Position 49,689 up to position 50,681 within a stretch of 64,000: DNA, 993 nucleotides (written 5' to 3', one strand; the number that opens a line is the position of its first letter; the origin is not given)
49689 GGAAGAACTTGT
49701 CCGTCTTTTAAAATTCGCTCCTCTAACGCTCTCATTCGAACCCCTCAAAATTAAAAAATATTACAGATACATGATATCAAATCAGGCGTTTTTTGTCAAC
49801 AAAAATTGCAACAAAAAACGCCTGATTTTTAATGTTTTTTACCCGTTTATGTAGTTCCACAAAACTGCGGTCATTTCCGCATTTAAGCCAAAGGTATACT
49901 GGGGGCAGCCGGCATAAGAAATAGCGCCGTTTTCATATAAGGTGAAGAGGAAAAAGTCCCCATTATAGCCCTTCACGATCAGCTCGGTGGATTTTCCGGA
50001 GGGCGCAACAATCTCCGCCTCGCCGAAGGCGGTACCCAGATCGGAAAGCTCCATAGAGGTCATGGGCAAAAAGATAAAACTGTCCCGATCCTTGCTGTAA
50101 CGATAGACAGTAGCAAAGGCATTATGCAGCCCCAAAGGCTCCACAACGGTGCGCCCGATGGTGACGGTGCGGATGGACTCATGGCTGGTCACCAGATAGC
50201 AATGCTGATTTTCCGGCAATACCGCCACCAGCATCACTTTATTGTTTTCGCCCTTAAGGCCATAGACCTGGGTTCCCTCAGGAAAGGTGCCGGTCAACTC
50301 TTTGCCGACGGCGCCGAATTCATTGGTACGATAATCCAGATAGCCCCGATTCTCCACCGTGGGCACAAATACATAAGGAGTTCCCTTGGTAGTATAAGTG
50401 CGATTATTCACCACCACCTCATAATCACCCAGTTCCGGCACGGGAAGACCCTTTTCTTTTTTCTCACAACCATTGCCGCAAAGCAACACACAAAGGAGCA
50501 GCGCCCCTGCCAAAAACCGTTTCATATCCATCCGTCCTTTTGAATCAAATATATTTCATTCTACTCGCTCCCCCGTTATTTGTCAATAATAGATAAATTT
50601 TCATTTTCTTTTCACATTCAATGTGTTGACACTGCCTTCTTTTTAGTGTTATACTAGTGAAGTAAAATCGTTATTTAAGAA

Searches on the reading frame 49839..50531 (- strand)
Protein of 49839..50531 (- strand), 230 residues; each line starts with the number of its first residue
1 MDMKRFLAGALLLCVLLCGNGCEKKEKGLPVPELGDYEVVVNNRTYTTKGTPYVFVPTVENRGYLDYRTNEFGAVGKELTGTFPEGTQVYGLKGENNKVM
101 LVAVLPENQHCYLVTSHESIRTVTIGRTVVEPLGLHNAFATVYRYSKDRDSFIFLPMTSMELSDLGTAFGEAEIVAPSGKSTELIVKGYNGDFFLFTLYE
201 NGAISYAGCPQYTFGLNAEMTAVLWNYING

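Call 49: search_protein_families(library=pfam, proteins=[window:49839-50531:-], max_evalue=0.001)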
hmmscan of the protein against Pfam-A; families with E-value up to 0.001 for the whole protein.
window:49839-50531:- (230 aa): 0 families

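Call 75: find_related_loci(query=window:49839-50531:-, collection=metagenome_contigs, flank=8000)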
Query window:49839-50531:- (230 aa) in metagenome_contigs; peptide patterns used: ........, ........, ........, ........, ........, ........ (x = any residue, [..] = any of these).
83 stretches matched a pattern, but none encodes a relative of the query by tblastn (E <= 1e-3).
